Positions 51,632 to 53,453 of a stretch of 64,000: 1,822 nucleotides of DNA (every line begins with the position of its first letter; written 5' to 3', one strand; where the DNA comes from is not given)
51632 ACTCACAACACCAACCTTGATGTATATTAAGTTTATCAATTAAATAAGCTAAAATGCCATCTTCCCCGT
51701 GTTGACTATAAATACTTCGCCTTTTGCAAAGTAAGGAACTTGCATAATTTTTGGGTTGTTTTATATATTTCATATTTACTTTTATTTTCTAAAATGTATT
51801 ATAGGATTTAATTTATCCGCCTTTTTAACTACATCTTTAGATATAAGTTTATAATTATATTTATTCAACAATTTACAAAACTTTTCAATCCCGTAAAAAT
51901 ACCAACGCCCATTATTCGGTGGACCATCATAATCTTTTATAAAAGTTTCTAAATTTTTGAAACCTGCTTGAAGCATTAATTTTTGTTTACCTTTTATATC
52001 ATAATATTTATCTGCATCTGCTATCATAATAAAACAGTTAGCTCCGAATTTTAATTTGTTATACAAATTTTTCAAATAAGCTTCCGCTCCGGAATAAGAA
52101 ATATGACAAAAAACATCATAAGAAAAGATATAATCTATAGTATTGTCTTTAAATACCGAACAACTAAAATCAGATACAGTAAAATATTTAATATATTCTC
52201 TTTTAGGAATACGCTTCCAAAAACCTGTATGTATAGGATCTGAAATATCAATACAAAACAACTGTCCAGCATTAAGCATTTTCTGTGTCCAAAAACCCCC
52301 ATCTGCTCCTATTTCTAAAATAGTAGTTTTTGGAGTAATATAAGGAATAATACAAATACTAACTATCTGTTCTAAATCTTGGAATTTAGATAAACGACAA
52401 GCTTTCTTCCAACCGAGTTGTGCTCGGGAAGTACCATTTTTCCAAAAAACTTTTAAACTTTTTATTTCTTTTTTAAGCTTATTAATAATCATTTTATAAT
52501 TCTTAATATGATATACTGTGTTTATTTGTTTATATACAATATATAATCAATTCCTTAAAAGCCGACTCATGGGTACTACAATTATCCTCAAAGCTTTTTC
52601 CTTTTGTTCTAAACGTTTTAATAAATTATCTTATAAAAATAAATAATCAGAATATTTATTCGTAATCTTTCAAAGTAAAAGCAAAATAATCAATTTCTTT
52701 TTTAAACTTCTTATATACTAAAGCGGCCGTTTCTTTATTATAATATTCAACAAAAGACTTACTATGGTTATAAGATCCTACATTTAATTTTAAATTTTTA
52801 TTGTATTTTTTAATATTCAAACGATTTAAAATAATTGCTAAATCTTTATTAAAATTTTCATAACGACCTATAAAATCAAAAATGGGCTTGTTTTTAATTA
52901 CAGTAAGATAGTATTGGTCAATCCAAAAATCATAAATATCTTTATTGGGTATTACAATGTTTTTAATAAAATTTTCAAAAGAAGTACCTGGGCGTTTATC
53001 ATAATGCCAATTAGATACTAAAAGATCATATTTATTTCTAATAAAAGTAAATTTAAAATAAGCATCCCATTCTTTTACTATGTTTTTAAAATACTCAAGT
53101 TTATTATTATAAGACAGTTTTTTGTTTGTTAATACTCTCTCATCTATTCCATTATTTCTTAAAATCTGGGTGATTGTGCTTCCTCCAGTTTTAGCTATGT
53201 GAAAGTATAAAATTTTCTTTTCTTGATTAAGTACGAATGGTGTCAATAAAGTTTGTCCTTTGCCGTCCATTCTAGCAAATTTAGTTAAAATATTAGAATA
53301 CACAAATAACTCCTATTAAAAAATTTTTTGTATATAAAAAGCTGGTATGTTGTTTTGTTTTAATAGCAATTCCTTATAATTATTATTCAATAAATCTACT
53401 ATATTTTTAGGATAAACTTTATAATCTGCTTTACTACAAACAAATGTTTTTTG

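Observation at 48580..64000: Phage-borne 15-kb glycan factory combining glycosyl-, methyl- and sulfo-transferases with a GDP-sugar epimerase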

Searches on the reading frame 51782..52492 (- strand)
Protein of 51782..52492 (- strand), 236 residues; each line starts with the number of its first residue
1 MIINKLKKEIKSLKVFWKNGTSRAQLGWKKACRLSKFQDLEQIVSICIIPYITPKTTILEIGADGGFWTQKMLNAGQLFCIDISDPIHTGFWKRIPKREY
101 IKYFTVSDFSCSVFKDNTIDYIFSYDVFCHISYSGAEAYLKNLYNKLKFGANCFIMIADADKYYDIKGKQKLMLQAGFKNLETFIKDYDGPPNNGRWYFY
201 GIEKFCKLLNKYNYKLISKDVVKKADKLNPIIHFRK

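Call 5: search_protein_families(library=pfam, max_evalue=0.01, proteins=[window:51782-52492:-])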
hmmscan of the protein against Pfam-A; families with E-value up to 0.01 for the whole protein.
window:51782-52492:- (236 aa): 4 families
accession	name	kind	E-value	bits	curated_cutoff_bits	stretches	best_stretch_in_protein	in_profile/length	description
PF08241.18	Methyltransf_11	-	1.5e-07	32.4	21.2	1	59-154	1-94/95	Methyltransferase domain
PF13489.12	Methyltransf_23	-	2.3e-07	31.1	27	1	53-218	21-163/164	Methyltransferase domain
PF13649.12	Methyltransf_25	-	9e-07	29.9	27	1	58-148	1-94/97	Methyltransferase domain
PF08242.18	Methyltransf_12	-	7.1e-05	23.9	30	1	59-151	1-96/98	Methyltransferase domain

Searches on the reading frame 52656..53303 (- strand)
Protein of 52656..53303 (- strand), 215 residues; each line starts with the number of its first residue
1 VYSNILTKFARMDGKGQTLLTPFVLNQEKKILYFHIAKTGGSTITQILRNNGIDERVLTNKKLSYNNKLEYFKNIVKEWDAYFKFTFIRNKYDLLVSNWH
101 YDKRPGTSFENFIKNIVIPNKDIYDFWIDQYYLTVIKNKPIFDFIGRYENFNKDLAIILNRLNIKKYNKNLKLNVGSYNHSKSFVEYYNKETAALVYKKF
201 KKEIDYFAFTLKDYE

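Call 5: search_protein_families(library=pfam, max_evalue=0.01, proteins=[window:52656-53303:-])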
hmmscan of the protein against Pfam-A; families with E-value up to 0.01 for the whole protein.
window:52656-53303:- (215 aa): 1 family
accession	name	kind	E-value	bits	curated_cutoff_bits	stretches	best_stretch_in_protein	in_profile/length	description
PF03567.20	Sulfotransfer_2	-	3.4e-10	40.9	22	1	23-209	3-251/252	Sulfotransferase family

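Call 84: find_related_loci(query=window:52656-53303:-, collection=viral_contigs, flank=10000)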
Query window:52656-53303:- (215 aa) in viral_contigs; peptide patterns used: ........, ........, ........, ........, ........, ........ (x = any residue, [..] = any of these).
55 stretches matched a pattern, but none encodes a relative of the query by tblastn (E <= 1e-3).

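Call 86: find_related_loci(query=A4, collection=viral_contigs, flank=10000)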
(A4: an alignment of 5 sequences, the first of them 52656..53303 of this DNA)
Query A4 (215 aa) in viral_contigs; peptide patterns used: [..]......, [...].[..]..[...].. (x = any residue, [..] = any of these).
196 stretches matched a pattern; 34 encode a relative of the query (tblastn E <= 1e-3); 34 distinct loci.
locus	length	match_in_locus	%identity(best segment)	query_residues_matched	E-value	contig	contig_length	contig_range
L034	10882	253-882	47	4-211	2e-60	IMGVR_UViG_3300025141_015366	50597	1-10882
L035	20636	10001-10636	43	3-212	1e-56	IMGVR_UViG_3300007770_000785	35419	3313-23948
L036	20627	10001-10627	46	4-207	3e-53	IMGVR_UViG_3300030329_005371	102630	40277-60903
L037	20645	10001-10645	41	5-209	2e-50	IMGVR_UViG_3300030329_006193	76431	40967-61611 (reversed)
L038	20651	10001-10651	40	3-209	2e-47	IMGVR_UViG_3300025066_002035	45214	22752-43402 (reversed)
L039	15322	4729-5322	31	10-209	7e-21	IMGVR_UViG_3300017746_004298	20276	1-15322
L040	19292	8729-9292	29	19-213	1e-22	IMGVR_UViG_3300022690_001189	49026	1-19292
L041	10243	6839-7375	30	24-209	3e-17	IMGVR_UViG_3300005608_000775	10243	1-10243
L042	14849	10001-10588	28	25-209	4e-16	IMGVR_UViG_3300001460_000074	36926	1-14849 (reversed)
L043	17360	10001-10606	27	23-209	6e-14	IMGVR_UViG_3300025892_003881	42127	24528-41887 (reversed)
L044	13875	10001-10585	28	16-209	2e-12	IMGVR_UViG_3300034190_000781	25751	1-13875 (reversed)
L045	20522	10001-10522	29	28-209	7e-12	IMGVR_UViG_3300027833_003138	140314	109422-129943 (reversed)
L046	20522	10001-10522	28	28-209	2e-11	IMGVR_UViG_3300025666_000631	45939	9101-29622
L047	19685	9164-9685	28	28-209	2e-11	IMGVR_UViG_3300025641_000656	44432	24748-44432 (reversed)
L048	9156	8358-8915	28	29-209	4e-11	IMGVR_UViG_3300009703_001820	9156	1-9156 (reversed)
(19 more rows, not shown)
